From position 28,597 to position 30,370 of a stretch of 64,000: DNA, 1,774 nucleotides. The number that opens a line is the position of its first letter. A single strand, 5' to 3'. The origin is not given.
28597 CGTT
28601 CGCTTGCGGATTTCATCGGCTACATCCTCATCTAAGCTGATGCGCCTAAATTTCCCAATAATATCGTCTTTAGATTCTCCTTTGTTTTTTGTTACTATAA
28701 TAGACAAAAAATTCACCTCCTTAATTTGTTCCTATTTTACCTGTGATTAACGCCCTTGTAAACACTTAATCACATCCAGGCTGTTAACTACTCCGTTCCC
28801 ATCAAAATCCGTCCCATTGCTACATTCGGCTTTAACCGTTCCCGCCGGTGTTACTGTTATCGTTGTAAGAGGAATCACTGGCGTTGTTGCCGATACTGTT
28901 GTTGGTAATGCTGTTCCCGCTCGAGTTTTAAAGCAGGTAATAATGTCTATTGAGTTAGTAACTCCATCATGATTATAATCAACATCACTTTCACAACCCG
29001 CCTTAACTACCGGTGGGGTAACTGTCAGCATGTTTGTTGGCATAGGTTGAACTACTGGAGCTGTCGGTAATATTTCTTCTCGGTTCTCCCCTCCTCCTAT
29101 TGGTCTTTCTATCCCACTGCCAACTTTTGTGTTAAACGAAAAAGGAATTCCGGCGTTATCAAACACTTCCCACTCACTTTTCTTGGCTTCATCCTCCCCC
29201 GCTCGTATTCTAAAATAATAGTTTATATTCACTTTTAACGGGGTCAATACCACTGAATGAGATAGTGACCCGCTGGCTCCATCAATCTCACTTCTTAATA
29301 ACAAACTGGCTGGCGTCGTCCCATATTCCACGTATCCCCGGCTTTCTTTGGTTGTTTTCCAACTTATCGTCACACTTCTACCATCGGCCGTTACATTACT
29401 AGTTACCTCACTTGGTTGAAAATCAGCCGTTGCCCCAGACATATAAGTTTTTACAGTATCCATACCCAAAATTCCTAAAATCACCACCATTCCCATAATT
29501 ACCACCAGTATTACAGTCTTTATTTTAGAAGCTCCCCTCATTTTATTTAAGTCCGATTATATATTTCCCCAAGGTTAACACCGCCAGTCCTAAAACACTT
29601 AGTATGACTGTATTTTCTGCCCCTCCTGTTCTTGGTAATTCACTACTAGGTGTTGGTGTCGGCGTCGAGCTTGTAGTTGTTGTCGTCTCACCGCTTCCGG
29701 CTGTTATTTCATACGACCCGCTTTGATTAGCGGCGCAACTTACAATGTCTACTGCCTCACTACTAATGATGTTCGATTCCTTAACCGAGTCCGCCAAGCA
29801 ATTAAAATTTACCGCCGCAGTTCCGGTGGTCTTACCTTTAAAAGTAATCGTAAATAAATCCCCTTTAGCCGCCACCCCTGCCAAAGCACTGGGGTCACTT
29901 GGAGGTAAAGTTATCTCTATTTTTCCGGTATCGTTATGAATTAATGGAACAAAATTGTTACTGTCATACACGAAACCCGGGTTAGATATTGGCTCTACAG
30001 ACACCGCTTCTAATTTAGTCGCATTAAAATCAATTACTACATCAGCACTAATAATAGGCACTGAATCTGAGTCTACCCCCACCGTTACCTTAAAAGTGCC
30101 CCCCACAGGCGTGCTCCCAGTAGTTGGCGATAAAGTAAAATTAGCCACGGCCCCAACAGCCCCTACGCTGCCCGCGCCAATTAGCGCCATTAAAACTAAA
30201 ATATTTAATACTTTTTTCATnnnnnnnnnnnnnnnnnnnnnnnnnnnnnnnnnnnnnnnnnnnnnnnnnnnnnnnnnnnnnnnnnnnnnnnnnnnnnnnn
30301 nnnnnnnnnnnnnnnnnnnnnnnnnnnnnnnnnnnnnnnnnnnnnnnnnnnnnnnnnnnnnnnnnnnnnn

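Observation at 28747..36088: Five-gene operon encoding a cohesin/dockerin-type modular surface complex with an LPxTG-anchored cohesin protein and a 1167-aa Cys-rich giant protein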

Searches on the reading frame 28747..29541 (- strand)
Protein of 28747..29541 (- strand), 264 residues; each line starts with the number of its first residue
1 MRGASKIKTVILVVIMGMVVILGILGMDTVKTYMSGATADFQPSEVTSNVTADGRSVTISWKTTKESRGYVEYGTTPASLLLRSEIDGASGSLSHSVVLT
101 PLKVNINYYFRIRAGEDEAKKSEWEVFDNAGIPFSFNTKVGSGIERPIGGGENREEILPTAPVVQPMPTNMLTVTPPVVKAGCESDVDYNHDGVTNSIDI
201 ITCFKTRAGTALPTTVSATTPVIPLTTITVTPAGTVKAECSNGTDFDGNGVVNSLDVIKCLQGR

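Call 3: search_protein_families(library=pfam, proteins=[window:28747-29541:-], max_evalue=1)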
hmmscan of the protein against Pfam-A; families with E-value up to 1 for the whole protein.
window:28747-29541:- (264 aa): 4 families
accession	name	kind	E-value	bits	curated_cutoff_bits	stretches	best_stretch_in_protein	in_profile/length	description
PF16656.11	Pur_ac_phosph_N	-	9.8e-10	39.3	30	1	43-127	1-91/93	Purple acid Phosphatase, N-terminal domain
PF18705.7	DUF5643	-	0.00027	21.3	34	1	96-187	21-104/115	Family of unknown function (DUF5643)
PF00404.24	Dockerin_1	-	0.002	18.7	22.9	0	245-257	3-15/57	Dockerin type I domain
PF00041.27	fn3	-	0.0042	17.7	25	1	42-118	2-72/84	Fibronectin type III domain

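Call 4: search_protein_families(library=ncbifam, proteins=[window:28747-29541:-], max_evalue=1)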
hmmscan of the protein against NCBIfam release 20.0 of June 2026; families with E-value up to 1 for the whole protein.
window:28747-29541:- (264 aa): 1 family
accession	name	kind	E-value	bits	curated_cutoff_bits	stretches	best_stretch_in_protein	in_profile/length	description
NF033662.1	acid_disulf_rpt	repeat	0.022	14.5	41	1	237-252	4-19/32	acidic double-disulfide repeat-containing protein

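Call 29: search_protein_families(library=pfam, alignment_id=A3, max_evalue=0.1)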
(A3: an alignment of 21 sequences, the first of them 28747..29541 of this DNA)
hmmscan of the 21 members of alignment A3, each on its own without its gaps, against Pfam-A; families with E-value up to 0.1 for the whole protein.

A. member 1, window:28747-29541:- (264 aa): 4 families
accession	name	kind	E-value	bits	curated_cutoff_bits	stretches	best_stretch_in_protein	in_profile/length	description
PF16656.11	Pur_ac_phosph_N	-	9.8e-10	39.3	30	1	43-127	1-91/93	Purple acid Phosphatase, N-terminal domain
PF18705.7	DUF5643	-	0.00027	21.3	34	1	96-187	21-104/115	Family of unknown function (DUF5643)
PF00404.24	Dockerin_1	-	0.002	18.7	22.9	0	245-257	3-15/57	Dockerin type I domain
PF00041.27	fn3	-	0.0042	17.7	25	1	42-118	2-72/84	Fibronectin type III domain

B. families by the number of members that match (of 21 scanned): 16 families
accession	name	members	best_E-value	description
PF00404.24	Dockerin_1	21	5.5e-08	Dockerin type I domain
PF16656.11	Pur_ac_phosph_N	20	2.9e-11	Purple acid Phosphatase, N-terminal domain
PF00041.27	fn3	13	0.00031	Fibronectin type III domain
PF13405.12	EF-hand_6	9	0.00042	EF-hand domain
PF00036.39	EF-hand_1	6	6.7e-05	EF hand domain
PF16655.11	PhoD_N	5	0.0069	PhoD-like phosphatase, N-terminal domain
PF13202.12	EF-hand_5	4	4.2e-05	EF hand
PF25814.1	fn3_SORL1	4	0.012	SORL1-like, fn3 domain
PF18705.7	DUF5643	1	0.00027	Family of unknown function (DUF5643)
PF13499.12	EF-hand_7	1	0.0024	EF-hand domain pair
PF02412.23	TSP_3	1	0.021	Thrombospondin type 3 repeat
PF15128.11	T_cell_tran_alt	1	0.033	T-cell leukemia translocation-altered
PF18980.5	DUF5716_C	1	0.063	Family of unknown function (DUF5716) C-terminal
PF05521.18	Phage_HCP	1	0.08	Phage head completion protein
PF01065.24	Adeno_hexon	1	0.088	Hexon, adenovirus major coat protein, N-terminal domain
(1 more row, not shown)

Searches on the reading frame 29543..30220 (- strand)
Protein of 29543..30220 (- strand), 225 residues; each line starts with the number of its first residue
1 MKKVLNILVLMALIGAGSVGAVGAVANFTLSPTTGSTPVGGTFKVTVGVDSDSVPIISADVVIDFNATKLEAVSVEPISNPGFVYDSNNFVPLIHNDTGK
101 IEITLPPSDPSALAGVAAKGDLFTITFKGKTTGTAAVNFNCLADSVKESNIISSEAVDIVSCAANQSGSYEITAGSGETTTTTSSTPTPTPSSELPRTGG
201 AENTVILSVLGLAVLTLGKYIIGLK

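Call 3: search_protein_families(library=pfam, proteins=[window:29543-30220:-], max_evalue=1)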
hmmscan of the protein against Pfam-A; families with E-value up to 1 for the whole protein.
window:29543-30220:- (225 aa): 3 families
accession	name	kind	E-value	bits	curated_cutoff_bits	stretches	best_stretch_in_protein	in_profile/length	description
PF00963.24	Cohesin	-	5.1e-11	43.4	24.1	1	30-156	3-132/139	Cohesin domain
PF00746.26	Gram_pos_anchor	-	0.03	14.7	20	1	192-218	6-31/43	LPXTG cell wall anchor motif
PF22544.2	HYDIN_VesB_CFA65-like_Ig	-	0.069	13.8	25.5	1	26-69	47-89/100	HYDIN/CFA65/VesB-like, Ig-like domain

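Call 4: search_protein_families(library=ncbifam, proteins=[window:29543-30220:-], max_evalue=1)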
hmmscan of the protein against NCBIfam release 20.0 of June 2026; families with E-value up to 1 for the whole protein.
window:29543-30220:- (225 aa): 2 families
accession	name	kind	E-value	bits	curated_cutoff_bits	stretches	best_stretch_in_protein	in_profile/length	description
TIGR01167.1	LPXTG_anchor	domain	0.025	15.2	15.9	1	194-218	1-24/34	LPXTG cell wall anchor domain-containing protein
NF053819.1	EF0750_LPXTG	subfamily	0.047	14.2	47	1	179-222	55-99/105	EF2685/EF0750 family sortase-dependent surface protein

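Call 8: find_encoding_contigs(protein=window:29543-30220:-, flank=10000, max_places=6)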
Protein window:29543-30220:- (225 aa): 1 contig read that carries it; 1 place shown.
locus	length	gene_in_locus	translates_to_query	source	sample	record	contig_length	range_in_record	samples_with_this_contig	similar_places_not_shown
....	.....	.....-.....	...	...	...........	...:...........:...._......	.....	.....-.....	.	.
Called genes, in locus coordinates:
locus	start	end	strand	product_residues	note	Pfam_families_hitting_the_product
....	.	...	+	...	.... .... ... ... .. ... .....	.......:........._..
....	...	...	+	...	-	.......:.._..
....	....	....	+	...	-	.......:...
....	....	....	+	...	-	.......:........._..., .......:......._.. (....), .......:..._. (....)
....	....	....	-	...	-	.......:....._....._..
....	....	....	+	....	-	-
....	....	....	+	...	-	-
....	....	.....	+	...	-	-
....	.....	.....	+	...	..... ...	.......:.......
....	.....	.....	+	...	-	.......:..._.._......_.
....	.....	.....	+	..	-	-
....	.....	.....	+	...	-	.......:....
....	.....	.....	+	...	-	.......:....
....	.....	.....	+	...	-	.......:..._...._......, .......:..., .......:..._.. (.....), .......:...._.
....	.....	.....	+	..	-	-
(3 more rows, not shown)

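Call 10: find_homologous_proteins(query=window:29543-30220:-, max_evalue=0.001)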
Query window:29543-30220:- (225 aa): 43 proteins with E <= 0.001 among 2533 candidates.
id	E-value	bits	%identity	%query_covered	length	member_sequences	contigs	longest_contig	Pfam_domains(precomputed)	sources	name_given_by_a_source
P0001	3.9e-129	446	96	100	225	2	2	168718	PF00963.25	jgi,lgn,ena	jgi:hypothetical protein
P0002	6.3e-96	338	73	100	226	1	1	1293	PF00963.25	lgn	-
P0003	1.0e-51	194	48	83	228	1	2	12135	PF00963.25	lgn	-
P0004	2.5e-46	176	51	85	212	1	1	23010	PF00963.25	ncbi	-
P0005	4.4e-45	172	47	89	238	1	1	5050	-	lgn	-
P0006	2.0e-44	170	44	100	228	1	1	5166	PF00963.25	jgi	-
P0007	1.3e-42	164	46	89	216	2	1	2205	PF00963.25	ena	-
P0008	4.3e-41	159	45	93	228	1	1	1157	PF00963.25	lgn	-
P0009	4.0e-40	156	43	89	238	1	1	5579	-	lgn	-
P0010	8.0e-40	155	43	97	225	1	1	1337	PF00963.25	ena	-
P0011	3.6e-39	153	41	97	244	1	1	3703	PF00963.25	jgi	jgi:uncharacterized protein YcnI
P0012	6.9e-38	149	39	97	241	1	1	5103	PF00963.25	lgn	-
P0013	2.6e-37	147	40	96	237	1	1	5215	PF00963.25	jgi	jgi:hypothetical protein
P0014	2.1e-36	144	42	94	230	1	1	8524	PF00963.25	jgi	-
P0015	2.6e-36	143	46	88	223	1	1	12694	PF00963.25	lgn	-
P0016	3.3e-36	143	41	96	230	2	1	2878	PF00963.25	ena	-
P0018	3.0e-35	140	41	96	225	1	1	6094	PF00963.25,PF00746.27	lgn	-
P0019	2.7e-34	137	42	93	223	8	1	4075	PF00963.25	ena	-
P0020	6.3e-34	136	40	87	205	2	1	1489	PF00963.25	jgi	jgi:hypothetical protein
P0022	3.6e-33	133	41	96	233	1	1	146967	PF00963.25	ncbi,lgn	-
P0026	2.5e-32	130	40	85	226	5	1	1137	PF00963.25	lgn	-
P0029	1.5e-30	125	43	77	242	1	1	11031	PF00963.25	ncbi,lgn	-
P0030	2.6e-29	120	38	93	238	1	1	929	PF00963.25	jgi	jgi:hypothetical protein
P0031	3.0e-29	120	38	94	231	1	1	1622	PF00963.25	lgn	-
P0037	3.4e-20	91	36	98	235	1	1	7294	PF00963.25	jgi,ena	-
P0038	1.8e-19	88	33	96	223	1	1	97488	PF00963.25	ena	-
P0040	3.4e-19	87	35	65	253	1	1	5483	PF00963.25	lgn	-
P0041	1.3e-17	82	35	76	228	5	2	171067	PF00963.25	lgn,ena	-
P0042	9.6e-15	73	31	76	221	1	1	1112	PF00963.25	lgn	-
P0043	4.9e-10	58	33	88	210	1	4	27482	PF00963.25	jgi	-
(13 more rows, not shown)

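Call 13: find_related_loci(query=A1, collection=genome_contigs, flank=10000)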
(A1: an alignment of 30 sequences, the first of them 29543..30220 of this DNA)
Query A1 (225 aa) in genome_contigs; peptide patterns used: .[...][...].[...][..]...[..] (x = any residue, [..] = any of these).
35 stretches matched a pattern; 21 encode a relative of the query (tblastn E <= 1e-3); 21 distinct loci.
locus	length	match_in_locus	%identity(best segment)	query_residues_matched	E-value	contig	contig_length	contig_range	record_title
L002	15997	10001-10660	48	3-213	2e-55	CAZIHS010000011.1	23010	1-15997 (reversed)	MAG TPA_asm: uncultured Gammaproteobacteria bacterium isolate binchicken_co16_148 genome assembly, contig: NODE_3724_len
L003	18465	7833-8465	41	3-212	1e-46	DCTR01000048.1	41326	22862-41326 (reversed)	MAG TPA_asm: Candidatus Shapirobacteria bacterium UBA1435 UBA1435_contig_3101, whole genome shotgun sequence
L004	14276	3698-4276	46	24-212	2e-46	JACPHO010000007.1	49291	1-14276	MAG: Candidatus Shapirobacteria bacterium isolate NC_groundwater_416_Ag_B-0.1um_40_33 GD18-4_B1_scaffold_1698652, whole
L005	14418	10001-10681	39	1-221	4e-42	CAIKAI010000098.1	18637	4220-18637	Candidatus Shapirobacteria bacterium isolate AlinenLipids_bin-9586 genome assembly, contig: bin-9586:098/184, whole geno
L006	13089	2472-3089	46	24-224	4e-41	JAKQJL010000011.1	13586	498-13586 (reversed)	MAG: bacterium isolate USDV_maxbin.049 k141_1367963, whole genome shotgun sequence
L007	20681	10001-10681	42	1-222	7e-40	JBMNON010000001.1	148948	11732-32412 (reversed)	MAG: Patescibacteria group bacterium isolate SBF912SR5HQ0001 scaffold_59_c1, whole genome shotgun sequence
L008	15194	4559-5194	44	7-211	5e-39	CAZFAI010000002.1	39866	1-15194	MAG TPA_asm: uncultured Gammaproteobacteria bacterium isolate binchicken_co39_529 genome assembly, contig: NODE_2368_len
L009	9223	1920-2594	39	1-222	2e-35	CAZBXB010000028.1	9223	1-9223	MAG TPA_asm: uncultured Gammaproteobacteria bacterium isolate SRP214966_co5_367 genome assembly, contig: NODE_7601_lengt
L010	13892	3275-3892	42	2-211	2e-35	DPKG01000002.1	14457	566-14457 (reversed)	MAG TPA_asm: Candidatus Shapirobacteria bacterium isolate UBA12405 contig_18559, whole genome shotgun sequence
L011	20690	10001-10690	41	1-215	4e-35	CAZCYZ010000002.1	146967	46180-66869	MAG TPA_asm: uncultured Gammaproteobacteria bacterium isolate SRP192927_co7_728 genome assembly, contig: NODE_94_length_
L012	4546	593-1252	41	1-212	7e-34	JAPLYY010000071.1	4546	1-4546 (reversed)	MAG: Candidatus Shapirobacteria bacterium isolate LacPavin_0920_WC90_MAG_39_8 LacPavin_0920_WC90_scaffold_596671, whole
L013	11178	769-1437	40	2-213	2e-33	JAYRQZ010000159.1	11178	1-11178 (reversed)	MAG: Candidatus Woesebacteria bacterium isolate XM1_ASGE3bin.17 k141_909157, whole genome shotgun sequence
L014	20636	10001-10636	38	1-212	8e-33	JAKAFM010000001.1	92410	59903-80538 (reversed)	MAG: bacterium isolate WY1.bin95 NODE_379_length_92410_cov_1.969821, whole genome shotgun sequence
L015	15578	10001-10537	40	1-177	1e-32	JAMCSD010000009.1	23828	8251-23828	MAG: Patescibacteria group bacterium isolate FK_Sedi_A_Bin.230 NODE_4600_length_23828_cov_3.15923, whole genome shotgun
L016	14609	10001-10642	39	5-221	5e-31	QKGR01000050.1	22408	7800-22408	MAG: Candidatus Shapirobacteria bacterium isolate SZUA-533 scaffold_19069, whole genome shotgun sequence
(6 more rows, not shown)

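Call 18: search_solved_structures(query=A1, max_evalue=1)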
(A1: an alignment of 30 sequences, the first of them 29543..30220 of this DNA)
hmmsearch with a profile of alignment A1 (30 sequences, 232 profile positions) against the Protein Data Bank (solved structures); distinct sequences matched with E-value up to 1: 30.
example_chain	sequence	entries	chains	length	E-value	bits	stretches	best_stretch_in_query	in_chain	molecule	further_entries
4ums_A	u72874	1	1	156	0.003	20.2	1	37-135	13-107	CELLULOSOMAL ANCHORING SCAFFOLDIN B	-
5aoz_A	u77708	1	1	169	0.0055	19.3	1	26-92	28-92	PUTATIVE CELLULOSOMAL SCAFFOLDIN PROTEIN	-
5m2s_A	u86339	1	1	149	0.006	19.2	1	37-90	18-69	Putative cellulosomal scaffoldin protein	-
5m2o_A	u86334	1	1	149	0.0065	19.1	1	35-92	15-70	Putative cellulosomal scaffoldin protein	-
3sob_L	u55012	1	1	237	0.0088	18.7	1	1-57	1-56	antibody light chain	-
7sjo_F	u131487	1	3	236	0.012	18.3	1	1-54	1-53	Fab15H6.v4 Light Chain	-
7lbe_E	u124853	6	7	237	0.02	17.5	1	1-52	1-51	Fab 13H11 light chain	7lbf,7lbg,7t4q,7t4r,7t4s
5xyr_A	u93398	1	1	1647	0.027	17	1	164-226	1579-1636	Chemokine protease C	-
8u1d_J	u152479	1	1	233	0.028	17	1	10-51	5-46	DH1285 Light Chain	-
5xxz_A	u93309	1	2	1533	0.035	16.7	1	164-226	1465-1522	Chemokine protease C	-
5xya_A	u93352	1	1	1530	0.035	16.7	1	164-226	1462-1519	Chemokine protease C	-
6ww5_F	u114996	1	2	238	0.052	16.1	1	1-50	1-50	Fab84 Light Chain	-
4iof_D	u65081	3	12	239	0.061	15.9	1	1-50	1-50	Fab-bound IDE, light chain | IDE-bound Fab light chain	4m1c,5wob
9yfu_C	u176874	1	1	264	0.063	15.9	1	1-50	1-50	Fab24 BAK5 light chain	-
7lo7_L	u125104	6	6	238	0.064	15.8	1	1-50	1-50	Fab25 Light Chain | Fab36 Light Chain | NabFab LC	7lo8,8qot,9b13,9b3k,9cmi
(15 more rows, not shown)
